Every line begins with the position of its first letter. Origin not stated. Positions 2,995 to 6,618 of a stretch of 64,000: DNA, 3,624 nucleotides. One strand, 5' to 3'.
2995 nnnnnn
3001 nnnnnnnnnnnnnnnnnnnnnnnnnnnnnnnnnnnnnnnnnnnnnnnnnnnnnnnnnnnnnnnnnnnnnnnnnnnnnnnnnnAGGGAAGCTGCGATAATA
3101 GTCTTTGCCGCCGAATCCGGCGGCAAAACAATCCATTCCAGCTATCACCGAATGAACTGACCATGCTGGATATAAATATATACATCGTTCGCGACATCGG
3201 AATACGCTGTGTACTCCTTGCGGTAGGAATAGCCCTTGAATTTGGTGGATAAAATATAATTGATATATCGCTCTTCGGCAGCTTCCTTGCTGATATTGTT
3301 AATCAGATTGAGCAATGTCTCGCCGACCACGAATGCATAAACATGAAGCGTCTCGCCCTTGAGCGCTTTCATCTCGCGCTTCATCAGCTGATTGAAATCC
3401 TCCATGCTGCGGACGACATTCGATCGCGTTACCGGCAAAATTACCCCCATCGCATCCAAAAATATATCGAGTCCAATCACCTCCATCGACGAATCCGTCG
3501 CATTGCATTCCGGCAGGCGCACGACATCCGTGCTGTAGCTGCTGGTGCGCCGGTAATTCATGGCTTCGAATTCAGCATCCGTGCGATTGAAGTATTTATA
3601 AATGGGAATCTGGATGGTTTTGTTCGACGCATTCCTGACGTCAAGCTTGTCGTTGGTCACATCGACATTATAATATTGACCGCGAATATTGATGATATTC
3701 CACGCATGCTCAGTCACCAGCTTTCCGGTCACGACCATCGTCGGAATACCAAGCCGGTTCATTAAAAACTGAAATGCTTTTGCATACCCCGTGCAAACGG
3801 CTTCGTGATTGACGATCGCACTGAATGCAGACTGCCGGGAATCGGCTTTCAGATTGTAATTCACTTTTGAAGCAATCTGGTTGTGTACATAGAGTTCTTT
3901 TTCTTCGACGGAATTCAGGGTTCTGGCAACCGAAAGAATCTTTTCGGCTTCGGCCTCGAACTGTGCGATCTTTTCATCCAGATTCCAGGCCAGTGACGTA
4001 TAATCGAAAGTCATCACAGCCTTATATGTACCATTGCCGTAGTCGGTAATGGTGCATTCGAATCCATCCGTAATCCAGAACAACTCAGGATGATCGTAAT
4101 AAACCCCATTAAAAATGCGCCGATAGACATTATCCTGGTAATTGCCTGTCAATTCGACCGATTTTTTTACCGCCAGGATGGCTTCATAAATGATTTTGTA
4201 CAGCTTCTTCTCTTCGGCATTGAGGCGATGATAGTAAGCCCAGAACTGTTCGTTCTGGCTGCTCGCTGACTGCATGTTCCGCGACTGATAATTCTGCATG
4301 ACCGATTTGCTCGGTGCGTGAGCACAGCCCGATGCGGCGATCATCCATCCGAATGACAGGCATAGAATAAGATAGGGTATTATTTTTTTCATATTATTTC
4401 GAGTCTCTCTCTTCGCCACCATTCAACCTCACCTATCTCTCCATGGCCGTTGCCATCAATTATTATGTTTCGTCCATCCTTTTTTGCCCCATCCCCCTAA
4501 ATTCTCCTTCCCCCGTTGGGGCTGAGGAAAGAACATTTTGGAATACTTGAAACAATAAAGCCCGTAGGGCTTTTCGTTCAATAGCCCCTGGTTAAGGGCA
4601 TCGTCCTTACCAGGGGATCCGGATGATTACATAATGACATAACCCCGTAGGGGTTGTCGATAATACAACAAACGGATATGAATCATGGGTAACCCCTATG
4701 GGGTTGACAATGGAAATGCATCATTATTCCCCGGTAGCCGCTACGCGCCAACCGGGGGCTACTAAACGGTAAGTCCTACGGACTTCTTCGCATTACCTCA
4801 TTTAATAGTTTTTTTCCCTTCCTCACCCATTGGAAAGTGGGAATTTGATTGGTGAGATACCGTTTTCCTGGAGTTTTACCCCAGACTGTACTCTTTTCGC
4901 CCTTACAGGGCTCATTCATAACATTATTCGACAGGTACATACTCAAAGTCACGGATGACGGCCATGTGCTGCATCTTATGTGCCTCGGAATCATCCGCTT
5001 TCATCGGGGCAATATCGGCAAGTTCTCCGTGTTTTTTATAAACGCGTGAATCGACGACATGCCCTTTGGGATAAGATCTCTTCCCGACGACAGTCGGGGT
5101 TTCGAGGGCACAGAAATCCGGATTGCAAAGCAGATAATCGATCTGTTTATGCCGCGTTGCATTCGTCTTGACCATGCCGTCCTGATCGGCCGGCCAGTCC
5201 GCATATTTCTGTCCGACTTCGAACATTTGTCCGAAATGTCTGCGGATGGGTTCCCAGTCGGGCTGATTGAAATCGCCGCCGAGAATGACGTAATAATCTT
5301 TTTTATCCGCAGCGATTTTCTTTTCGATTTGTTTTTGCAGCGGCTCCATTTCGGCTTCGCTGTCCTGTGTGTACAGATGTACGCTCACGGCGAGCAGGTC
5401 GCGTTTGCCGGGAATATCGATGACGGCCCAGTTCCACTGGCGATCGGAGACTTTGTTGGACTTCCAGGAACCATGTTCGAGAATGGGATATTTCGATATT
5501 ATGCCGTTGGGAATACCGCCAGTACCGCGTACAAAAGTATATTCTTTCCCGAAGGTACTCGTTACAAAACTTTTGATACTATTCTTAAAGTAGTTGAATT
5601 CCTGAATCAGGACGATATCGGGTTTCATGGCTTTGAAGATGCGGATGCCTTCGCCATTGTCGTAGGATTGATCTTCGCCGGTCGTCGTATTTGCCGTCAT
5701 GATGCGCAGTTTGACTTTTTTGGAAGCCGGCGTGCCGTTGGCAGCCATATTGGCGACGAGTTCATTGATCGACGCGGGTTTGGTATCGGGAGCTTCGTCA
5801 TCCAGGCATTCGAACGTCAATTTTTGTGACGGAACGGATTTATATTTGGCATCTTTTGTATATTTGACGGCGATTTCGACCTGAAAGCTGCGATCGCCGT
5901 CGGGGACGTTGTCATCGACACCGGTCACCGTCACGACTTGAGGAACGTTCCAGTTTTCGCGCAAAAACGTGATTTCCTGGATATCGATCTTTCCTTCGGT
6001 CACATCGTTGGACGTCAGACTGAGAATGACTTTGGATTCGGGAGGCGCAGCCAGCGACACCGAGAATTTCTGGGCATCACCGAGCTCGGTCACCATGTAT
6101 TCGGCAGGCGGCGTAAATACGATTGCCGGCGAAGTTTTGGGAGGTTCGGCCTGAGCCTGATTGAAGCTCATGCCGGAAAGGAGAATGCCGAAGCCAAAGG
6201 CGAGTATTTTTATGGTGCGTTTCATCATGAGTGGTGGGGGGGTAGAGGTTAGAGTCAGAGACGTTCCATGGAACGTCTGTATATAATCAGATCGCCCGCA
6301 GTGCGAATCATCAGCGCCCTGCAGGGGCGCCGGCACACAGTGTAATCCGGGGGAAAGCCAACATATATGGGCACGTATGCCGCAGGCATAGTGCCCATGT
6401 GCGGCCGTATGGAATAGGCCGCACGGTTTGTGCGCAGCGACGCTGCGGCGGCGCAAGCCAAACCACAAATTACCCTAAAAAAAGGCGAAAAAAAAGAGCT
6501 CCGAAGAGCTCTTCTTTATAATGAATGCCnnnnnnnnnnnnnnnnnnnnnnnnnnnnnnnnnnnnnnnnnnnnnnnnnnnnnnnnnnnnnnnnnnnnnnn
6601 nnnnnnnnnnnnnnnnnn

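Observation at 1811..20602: Two lipoprotein serpins embedded among three transglutaminase-like (papain-fold) proteins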

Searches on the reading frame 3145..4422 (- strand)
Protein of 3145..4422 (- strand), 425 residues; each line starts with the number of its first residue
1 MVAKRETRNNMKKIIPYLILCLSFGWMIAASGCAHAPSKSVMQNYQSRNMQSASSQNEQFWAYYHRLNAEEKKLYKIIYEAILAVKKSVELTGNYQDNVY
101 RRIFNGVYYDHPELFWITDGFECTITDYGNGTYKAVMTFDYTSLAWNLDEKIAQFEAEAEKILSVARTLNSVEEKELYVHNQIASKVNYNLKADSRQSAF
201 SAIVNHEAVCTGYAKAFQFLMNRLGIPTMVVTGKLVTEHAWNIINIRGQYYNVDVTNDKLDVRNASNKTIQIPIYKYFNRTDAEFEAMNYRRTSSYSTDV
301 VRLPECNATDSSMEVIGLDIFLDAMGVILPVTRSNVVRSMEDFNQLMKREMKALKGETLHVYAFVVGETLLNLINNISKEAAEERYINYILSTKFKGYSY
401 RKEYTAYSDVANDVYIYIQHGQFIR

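Call 4: search_protein_families(library=pfam, proteins=[window:3145-4422:-], max_evalue=0.01)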
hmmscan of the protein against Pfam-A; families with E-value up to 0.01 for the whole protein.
window:3145-4422:- (425 aa): 1 family
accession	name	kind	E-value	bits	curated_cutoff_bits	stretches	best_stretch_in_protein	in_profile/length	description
PF01841.26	Transglut_core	-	1.5e-09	38.5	23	1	167-254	9-107/108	Transglutaminase-like superfamily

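Call 6: search_protein_families(library=ncbifam, proteins=[window:3145-4422:-], max_evalue=0.01)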
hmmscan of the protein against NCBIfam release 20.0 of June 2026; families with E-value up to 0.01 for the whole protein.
window:3145-4422:- (425 aa): 1 family
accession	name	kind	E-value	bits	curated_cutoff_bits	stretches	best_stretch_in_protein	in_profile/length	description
NF045980.1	MAG6410_fam_LP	equivalog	2.9e-27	95.4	450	1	151-289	146-289/622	MAG6410 family transglutaminase-related lipoprotein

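Call 42: search_solved_structures(query=window:3145-4392:-, max_evalue=0.01)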
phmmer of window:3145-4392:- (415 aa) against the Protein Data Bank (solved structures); distinct sequences matched with E-value up to 0.01: 1.
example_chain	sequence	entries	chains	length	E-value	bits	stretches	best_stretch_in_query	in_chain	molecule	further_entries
9crn_A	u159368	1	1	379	1.2e-13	54.4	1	49-246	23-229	Transglutaminase-like domain-containing protein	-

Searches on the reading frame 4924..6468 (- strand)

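Call 4: search_protein_families(library=pfam, proteins=[window:4924-6468:-], max_evalue=0.01)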
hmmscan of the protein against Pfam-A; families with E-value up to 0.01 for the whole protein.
window:4924-6468:- (514 aa): 1 family
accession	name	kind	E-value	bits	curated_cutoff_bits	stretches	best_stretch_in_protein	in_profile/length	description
PF03372.29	Exo_endo_phos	-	1.3e-08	35.3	24.5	1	277-459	25-213/225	Endonuclease/Exonuclease/phosphatase family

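Call 6: search_protein_families(library=ncbifam, proteins=[window:4924-6468:-], max_evalue=0.01)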
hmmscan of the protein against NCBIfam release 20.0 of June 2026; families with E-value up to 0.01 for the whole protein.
window:4924-6468:- (514 aa): 0 families
